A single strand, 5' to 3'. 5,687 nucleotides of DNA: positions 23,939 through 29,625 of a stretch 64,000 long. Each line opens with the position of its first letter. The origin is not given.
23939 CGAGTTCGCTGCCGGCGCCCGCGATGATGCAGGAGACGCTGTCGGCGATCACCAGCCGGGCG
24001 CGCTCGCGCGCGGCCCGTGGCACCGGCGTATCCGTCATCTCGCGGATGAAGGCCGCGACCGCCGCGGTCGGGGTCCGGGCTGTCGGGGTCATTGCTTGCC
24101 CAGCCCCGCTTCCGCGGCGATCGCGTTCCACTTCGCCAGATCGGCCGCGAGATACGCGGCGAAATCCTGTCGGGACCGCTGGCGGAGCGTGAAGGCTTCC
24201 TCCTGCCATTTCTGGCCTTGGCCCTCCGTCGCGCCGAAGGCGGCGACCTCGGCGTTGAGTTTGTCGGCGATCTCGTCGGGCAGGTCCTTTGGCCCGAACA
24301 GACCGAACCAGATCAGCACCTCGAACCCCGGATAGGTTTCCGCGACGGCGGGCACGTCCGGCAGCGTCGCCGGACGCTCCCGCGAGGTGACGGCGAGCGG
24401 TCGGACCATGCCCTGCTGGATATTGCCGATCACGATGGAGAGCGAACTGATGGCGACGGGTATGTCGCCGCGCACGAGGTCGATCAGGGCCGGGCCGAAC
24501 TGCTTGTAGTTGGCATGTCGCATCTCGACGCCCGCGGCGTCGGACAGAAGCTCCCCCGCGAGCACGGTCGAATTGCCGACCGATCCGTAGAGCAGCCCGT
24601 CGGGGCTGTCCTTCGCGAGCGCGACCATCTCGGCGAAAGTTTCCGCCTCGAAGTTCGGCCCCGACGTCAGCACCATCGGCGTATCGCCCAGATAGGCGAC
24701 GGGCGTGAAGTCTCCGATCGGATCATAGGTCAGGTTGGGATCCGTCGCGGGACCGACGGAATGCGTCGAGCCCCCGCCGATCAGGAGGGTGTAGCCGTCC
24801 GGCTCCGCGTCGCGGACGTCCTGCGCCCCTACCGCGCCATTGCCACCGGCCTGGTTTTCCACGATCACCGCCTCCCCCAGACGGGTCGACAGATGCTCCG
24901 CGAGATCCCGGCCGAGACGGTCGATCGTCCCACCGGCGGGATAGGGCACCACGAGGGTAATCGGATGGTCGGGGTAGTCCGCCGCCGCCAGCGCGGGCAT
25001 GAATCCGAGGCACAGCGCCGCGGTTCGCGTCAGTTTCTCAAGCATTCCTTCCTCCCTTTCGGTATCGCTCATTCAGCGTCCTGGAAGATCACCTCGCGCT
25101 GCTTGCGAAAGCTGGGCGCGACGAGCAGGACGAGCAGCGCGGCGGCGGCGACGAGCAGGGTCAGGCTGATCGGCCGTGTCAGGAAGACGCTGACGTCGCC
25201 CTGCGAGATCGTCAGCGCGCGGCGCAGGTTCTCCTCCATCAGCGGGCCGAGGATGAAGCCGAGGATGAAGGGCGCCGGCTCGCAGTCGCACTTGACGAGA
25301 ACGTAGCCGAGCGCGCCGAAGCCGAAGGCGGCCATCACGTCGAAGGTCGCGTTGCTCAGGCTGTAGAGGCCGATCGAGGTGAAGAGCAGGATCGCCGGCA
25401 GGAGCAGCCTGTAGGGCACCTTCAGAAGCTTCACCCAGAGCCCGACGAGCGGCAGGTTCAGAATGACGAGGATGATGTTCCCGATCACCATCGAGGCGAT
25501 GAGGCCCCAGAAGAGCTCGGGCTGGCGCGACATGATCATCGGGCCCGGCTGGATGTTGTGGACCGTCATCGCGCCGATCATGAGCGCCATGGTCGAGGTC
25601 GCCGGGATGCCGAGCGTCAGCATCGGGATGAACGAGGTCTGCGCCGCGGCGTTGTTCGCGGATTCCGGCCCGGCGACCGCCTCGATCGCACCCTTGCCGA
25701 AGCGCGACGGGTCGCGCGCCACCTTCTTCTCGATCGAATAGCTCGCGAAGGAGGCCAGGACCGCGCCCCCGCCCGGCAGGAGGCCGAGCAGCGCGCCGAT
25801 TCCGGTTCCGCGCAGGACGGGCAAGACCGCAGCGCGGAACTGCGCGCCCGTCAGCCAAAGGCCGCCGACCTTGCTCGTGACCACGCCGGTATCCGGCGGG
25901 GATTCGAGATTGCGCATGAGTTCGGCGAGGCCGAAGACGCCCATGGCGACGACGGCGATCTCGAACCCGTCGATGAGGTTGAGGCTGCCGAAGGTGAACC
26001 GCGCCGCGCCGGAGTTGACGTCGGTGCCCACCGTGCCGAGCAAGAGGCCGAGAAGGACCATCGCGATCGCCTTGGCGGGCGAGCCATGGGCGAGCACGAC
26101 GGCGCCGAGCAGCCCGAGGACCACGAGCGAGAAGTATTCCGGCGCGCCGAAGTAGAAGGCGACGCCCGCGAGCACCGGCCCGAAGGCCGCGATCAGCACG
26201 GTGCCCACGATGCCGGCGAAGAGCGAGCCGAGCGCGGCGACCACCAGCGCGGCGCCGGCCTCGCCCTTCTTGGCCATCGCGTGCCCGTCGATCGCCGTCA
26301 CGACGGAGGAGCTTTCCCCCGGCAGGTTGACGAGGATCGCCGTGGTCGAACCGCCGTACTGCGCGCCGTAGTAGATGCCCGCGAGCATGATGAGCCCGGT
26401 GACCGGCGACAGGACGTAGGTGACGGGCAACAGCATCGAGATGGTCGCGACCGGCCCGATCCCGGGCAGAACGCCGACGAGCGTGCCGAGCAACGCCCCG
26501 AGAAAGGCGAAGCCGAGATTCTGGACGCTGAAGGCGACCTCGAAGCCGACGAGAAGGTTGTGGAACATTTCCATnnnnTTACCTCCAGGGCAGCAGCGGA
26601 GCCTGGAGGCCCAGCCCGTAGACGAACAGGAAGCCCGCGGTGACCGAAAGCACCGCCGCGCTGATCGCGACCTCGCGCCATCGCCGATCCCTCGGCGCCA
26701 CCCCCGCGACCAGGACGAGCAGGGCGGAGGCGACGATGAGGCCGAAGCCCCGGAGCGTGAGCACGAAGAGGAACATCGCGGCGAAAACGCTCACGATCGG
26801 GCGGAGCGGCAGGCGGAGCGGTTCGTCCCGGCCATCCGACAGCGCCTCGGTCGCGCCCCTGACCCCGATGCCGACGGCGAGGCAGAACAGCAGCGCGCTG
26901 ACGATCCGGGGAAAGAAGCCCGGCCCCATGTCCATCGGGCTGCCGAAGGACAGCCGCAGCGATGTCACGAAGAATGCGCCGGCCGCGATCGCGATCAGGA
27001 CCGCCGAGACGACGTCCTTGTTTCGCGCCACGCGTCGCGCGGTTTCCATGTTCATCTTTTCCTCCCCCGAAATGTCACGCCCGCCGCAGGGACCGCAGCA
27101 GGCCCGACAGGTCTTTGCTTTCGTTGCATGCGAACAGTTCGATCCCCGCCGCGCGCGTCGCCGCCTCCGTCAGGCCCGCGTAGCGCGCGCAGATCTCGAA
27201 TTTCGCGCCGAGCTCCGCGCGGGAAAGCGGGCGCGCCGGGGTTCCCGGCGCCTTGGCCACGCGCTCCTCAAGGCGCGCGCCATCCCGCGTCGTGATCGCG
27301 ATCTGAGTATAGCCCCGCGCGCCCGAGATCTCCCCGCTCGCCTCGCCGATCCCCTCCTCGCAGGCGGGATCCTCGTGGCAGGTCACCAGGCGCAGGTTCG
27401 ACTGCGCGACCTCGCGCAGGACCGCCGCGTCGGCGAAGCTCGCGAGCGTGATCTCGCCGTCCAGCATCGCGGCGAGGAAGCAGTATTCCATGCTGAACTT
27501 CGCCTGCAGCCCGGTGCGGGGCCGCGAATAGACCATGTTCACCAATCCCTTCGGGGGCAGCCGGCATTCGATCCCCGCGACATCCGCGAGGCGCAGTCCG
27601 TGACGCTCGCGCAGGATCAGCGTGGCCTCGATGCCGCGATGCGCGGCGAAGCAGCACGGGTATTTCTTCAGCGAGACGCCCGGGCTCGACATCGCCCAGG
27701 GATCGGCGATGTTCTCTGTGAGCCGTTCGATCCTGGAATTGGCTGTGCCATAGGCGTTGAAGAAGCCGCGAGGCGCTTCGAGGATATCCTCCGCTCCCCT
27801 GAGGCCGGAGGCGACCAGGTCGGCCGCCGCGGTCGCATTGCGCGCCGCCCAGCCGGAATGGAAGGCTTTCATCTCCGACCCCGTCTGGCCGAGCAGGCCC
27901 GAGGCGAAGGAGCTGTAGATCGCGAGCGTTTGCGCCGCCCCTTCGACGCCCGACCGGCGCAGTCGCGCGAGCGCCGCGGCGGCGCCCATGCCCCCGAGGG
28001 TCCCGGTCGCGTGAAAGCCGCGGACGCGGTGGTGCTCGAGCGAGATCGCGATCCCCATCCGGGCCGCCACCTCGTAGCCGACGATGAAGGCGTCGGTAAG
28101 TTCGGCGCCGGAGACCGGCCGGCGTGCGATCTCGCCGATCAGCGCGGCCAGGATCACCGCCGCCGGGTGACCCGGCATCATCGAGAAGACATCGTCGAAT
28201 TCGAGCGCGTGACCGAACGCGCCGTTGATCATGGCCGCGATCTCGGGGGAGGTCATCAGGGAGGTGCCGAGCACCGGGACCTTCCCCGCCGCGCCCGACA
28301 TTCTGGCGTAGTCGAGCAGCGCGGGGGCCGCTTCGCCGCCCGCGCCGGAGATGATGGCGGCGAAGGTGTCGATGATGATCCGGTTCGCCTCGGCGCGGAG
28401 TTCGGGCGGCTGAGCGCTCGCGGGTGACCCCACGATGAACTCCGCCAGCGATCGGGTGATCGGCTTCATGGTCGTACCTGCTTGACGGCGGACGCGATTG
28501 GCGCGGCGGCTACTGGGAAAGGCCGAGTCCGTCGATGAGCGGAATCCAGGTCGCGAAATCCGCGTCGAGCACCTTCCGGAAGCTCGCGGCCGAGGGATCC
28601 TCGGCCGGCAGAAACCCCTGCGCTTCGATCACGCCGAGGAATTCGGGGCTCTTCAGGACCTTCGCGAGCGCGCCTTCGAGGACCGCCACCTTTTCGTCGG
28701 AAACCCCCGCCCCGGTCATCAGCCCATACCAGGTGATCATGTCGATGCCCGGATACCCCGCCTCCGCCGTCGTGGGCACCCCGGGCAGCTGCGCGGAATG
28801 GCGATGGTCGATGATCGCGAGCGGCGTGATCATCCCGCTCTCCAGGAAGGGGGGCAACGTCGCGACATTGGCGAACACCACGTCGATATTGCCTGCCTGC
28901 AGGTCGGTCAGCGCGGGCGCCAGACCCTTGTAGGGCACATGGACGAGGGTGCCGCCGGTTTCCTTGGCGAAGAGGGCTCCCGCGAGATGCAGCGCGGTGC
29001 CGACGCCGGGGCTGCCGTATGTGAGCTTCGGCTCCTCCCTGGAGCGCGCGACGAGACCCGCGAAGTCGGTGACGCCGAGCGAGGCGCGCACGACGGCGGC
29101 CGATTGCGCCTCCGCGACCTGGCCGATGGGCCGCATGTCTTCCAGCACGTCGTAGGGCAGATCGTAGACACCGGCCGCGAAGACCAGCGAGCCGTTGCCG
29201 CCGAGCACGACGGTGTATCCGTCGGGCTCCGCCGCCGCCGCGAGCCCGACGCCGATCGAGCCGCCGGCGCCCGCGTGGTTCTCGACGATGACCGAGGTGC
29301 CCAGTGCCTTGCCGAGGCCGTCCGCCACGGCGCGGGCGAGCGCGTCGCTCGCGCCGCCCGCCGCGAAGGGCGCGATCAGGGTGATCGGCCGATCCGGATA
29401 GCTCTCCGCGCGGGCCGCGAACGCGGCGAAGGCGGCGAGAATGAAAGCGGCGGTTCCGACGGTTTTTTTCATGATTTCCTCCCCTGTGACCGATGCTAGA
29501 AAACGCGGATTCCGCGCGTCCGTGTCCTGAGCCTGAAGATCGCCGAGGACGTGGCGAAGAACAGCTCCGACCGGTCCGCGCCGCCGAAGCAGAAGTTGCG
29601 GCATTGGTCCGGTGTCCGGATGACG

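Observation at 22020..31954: Nine-gene GST / SMP-30 lactonase / TTT transporter / two PrpD-like / RraA-like operon with divergent IclR: possible non-orthologous lower pathway for a lactone-tricarboxylate such as 2-pyrone-4,6-dicarboxylate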

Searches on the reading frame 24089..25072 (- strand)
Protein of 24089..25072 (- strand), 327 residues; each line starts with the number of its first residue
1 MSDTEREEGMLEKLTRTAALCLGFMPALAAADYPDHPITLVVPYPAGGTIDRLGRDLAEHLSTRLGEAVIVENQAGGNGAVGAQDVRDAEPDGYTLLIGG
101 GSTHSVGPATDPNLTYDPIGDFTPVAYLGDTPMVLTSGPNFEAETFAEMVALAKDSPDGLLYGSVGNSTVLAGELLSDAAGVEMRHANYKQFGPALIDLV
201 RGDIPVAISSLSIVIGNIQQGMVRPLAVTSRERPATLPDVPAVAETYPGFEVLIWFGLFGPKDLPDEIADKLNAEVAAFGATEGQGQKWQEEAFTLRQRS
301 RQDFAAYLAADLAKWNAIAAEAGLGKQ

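Call 4: search_protein_families(library=pfam, proteins=[window:24089-25072:-])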
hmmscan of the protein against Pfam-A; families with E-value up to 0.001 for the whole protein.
window:24089-25072:- (327 aa): 1 family
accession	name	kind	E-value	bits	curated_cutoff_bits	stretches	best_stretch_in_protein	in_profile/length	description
PF03401.19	TctC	-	5.3e-54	184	27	1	55-324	3-274/274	Tripartite tricarboxylate transporter family receptor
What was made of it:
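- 24089..25072 (-): TctC1, periplasmic solute-binding protein of the TTT system (alternative start at 25045). Paired with PrpD-B in the related loci. PF03401, 184 bits (call 4).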

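Call 5: search_protein_families(library=ncbifam, proteins=[window:24089-25072:-])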
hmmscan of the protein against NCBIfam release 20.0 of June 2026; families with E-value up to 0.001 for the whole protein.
window:24089-25072:- (327 aa): 0 families

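Call 68: search_solved_structures(query=window:24089-25072:-, max_evalue=1e-10)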
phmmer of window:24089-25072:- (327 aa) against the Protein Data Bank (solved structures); distinct sequences matched with E-value up to 1e-10: 11.
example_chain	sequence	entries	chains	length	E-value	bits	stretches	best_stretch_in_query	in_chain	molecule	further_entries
2qpq_A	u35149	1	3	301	3.9e-48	167.5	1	30-324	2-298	protein Bug27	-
5oei_A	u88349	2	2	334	4.9e-48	167.1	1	30-324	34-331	Uncharacterized protein family UPF0065:Tat pathway signal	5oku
2f5x_A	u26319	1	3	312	6.3e-46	160.2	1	31-327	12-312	BugD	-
2dvz_A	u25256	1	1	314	3.5e-45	157.8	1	30-274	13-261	Putative exported protein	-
8hka_A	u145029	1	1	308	5.5e-41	144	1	38-322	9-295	Periplasmic terephthalate binding protein (TBP)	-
8hk9_D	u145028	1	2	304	6.6e-41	143.7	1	38-322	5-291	Periplasmic terephthalate binding protein (TBP)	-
8hkb_A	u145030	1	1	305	5.2e-40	140.8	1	38-322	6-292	Periplasmic terephthalate binding protein (TBP)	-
6hke_A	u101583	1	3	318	8.8e-39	136.7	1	29-278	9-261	Possible TctC subunit of the Tripartite Tricarboxylate Transport(TTT) Family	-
7ndr_A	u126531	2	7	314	2.6e-34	122.1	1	35-319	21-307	Tripartite tricarboxylate transporter substrate binding protein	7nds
4x9t_A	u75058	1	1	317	5.2e-29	104.6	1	30-324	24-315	Uncharacterized protein UPF0065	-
25hk_A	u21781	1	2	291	1.3e-25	93.5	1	29-312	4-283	Tripartite tricarboxylate transporter substrate binding protein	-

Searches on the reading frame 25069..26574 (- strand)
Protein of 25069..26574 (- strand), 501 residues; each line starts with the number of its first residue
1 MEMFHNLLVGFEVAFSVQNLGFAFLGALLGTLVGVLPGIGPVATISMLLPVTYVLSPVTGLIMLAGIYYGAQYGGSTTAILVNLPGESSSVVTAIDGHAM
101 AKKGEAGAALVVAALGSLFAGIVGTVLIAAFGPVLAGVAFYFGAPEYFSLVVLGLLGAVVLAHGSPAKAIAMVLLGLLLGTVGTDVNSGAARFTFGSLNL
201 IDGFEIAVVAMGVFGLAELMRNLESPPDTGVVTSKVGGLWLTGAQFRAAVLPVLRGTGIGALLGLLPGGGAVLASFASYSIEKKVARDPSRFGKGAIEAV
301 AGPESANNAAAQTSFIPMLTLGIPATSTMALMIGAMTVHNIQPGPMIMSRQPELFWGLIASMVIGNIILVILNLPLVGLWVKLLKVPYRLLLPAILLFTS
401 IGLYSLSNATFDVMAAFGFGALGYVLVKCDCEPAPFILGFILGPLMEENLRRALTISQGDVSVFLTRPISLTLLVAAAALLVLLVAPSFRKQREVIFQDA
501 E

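Call 4: search_protein_families(library=pfam, proteins=[window:25069-26574:-])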
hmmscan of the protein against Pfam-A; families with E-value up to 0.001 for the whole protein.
window:25069-26574:- (501 aa): 1 family
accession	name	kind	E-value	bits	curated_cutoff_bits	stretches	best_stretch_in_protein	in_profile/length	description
PF01970.21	TctA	-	1.2e-148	495.7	28.9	1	20-438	1-423/423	Tripartite tricarboxylate transporter TctA family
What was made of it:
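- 25069..26574 (-): TctA, large membrane subunit of the TTT transporter. It contains the joint (about 26385-26491) where a sibling contig switches to a different upstream context. PF01970, 496 bits (call 4).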

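Call 5: search_protein_families(library=ncbifam, proteins=[window:25069-26574:-])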
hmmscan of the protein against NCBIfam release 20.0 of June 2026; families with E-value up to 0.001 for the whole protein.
window:25069-26574:- (501 aa): 0 families

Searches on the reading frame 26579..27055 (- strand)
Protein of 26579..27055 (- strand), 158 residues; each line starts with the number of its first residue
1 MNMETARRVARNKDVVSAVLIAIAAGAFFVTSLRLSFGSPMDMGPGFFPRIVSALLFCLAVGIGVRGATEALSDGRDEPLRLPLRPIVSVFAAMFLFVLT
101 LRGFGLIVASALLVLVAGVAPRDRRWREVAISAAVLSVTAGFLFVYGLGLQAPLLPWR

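Call 4: search_protein_families(library=pfam, proteins=[window:26579-27055:-])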
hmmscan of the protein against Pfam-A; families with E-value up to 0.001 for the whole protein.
window:26579-27055:- (158 aa): 1 family
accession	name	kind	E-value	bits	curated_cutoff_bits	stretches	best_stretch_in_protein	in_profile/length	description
PF07331.16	TctB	-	1.6e-19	70.9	29.1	1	15-153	2-137/137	Tripartite tricarboxylate transporter TctB family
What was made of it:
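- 26579..27055 (-): TctB, small membrane subunit of the TTT transporter. PF07331, 71 bits (call 4).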

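Call 5: search_protein_families(library=ncbifam, proteins=[window:26579-27055:-])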
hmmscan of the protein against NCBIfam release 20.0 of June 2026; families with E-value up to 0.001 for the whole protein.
window:26579-27055:- (158 aa): 0 families

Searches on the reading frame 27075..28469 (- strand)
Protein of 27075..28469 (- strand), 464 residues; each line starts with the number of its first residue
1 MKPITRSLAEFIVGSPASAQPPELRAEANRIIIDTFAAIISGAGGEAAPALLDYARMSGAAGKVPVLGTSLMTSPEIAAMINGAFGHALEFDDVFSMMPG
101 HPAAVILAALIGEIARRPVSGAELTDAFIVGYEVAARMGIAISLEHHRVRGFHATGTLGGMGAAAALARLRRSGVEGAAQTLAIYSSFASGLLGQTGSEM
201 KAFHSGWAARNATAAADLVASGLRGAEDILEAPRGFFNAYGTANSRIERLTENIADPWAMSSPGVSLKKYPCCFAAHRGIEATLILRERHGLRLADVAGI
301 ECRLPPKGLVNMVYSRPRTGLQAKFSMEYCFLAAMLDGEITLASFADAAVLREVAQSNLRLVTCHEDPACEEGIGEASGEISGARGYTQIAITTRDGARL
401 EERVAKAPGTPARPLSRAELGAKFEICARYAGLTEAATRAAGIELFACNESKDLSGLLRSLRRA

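Call 4: search_protein_families(library=pfam, proteins=[window:27075-28469:-])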
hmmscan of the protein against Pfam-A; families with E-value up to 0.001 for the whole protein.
window:27075-28469:- (464 aa): 2 families
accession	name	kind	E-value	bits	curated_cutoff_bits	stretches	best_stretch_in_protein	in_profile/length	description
PF03972.19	MmgE_PrpD_N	-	5.3e-51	173.6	32.1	1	7-243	2-238/244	MmgE/PrpD N-terminal domain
PF19305.4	MmgE_PrpD_C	-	2.6e-30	105.9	32.1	1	270-437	1-161/173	MmgE/PrpD C-terminal domain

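Call 5: search_protein_families(library=ncbifam, proteins=[window:27075-28469:-])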
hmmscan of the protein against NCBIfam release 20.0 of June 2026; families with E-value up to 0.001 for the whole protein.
window:27075-28469:- (464 aa): 1 family
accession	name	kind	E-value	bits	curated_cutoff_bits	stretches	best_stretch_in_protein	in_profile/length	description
NF042438.1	PrpD_hiGCgrampos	equivalog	2.5e-08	32.9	950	1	29-236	45-251/499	2-methylcitrate dehydratase PrpD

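Call 7: search_solved_structures(query=window:27075-28469:-, max_evalue=0.001)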
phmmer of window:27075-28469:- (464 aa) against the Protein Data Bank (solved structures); distinct sequences matched with E-value up to 0.001: 10.
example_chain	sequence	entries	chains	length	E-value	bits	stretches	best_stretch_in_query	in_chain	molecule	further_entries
2hp0_A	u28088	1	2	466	1.6e-57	198.8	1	5-433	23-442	IDS-epimerase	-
2hp3_A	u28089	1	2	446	1.7e-57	198.7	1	5-433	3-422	IDS-epimerase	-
7bra_A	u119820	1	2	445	1.2e-49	172.8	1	4-425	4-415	Bacillus subtilis IRG1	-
7e9d_A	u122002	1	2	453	4.3e-48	167.7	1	4-425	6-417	IRG1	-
7br9_A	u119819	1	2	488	8.8e-31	110.7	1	2-428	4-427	Cis-aconitate decarboxylase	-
6r6t_A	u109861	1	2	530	1.1e-30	110.4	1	2-428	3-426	Cis-aconitate decarboxylase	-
12ux_A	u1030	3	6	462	5.3e-30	108.1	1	2-427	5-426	Cis-aconitate decarboxylase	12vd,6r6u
12vt_A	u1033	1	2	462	5.4e-30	108.1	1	2-427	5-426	Cis-aconitate decarboxylase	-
12vw_A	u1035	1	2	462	1e-29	107.2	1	2-427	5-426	Cis-aconitate decarboxylase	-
12vq_A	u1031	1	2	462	1.1e-29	107.1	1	2-427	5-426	Cis-aconitate decarboxylase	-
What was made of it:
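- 27075..28469 (-): PrpD-A (464 aa), second MmgE/PrpD paralogue (41% identical to PrpD-B). Accessory: seen only in the long forms of the operon, always after TctC2. IDS epimerase 2hp0 scores 199 bits (call 7).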

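Call 31: find_encoding_contigs(protein=window:27075-28469:-, flank=10000, max_places=4)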
Protein window:27075-28469:- (464 aa): 2 contigs read that carry it; 2 places shown.
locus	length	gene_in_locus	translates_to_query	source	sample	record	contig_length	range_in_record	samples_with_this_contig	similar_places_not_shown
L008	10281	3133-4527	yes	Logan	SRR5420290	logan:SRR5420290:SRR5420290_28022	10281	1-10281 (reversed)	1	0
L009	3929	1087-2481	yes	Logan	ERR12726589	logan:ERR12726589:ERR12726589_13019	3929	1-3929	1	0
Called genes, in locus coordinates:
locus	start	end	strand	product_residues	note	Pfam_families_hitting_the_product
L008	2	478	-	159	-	?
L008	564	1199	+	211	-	PF02798:GST_N, PF13417:GST_N_3, PF13409:GST_N_2, PF13410:GST_C_2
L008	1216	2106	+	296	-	PF08450:SGL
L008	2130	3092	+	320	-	PF03401:TctC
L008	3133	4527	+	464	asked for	PF03972:MmgE_PrpD_N, PF19305:MmgE_PrpD_C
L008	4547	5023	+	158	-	PF07331:TctB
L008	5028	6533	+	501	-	PF01970:TctA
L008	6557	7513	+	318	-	PF03401:TctC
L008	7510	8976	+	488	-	PF03972:MmgE_PrpD_N, PF19305:MmgE_PrpD_C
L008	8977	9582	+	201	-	PF03737:RraA-like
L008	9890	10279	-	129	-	?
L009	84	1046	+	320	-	PF03401:TctC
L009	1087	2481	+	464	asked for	PF03972:MmgE_PrpD_N, PF19305:MmgE_PrpD_C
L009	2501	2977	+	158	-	PF07331:TctB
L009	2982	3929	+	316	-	?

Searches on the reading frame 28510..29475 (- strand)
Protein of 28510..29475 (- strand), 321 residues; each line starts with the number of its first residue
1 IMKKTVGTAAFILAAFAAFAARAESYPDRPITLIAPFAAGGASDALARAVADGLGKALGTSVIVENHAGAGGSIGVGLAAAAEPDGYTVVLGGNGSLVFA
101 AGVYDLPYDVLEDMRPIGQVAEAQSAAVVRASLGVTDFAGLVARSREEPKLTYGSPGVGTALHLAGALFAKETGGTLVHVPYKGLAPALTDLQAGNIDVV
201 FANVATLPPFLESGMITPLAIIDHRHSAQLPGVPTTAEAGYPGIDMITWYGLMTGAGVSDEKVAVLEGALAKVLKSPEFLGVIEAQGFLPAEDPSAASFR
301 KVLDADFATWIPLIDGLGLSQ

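Call 4: search_protein_families(library=pfam, proteins=[window:28510-29475:-])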
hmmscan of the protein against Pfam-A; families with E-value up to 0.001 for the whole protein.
window:28510-29475:- (321 aa): 1 family
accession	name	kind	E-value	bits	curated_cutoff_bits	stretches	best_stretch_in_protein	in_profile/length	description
PF03401.19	TctC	-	2.1e-54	185.3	27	1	47-319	2-274/274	Tripartite tricarboxylate transporter family receptor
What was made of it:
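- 28510..29472 (-): TctC2, second periplasmic solute-binding protein. In the related loci its closest relatives sit beside the GST, the lactonase or a PrpD gene. PF03401, 185 bits (call 4).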

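Call 5: search_protein_families(library=ncbifam, proteins=[window:28510-29475:-])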
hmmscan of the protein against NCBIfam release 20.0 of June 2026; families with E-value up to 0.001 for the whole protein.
window:28510-29475:- (321 aa): 0 families

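Call 69: search_solved_structures(query=window:28510-29475:-, max_evalue=1e-10)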
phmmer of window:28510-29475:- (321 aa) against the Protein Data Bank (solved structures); distinct sequences matched with E-value up to 1e-10: 11.
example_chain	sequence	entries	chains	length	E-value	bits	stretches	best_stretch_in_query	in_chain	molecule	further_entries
2dvz_A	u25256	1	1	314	2.7e-53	184.6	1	22-300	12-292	Putative exported protein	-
8hka_A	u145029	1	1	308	6.7e-50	173.5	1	30-311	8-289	Periplasmic terephthalate binding protein (TBP)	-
8hk9_D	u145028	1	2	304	1.1e-49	172.7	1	31-311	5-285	Periplasmic terephthalate binding protein (TBP)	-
8hkb_A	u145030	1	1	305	8.7e-49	169.8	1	30-311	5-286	Periplasmic terephthalate binding protein (TBP)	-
2qpq_A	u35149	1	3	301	4.3e-45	157.7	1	25-319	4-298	protein Bug27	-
7ndr_A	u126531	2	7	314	9.2e-44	153.3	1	28-297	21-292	Tripartite tricarboxylate transporter substrate binding protein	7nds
2f5x_A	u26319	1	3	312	3.3e-42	148.2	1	24-282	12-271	BugD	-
5oei_A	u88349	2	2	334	4.2e-42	147.9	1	24-314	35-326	Uncharacterized protein family UPF0065:Tat pathway signal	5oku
4x9t_A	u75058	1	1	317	4.1e-31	111.8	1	19-321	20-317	Uncharacterized protein UPF0065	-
6hke_A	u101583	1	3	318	5.8e-29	104.7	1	25-316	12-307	Possible TctC subunit of the Tripartite Tricarboxylate Transport(TTT) Family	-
25hk_A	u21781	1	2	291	2.3e-19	73.2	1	23-293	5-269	Tripartite tricarboxylate transporter substrate binding protein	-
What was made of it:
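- Closest known: TTT. Different: No ligand can be inferred from them (calls 68, 69).
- Tried and rejected: Comparing TctC1 and TctC2 with solved TctC structures was uninformative, because all scores are similar (calls 68, 69).
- Closest known: TTT. Same: TctC2 scores 170-173 bits against terephthalate-binding proteins (call 69).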
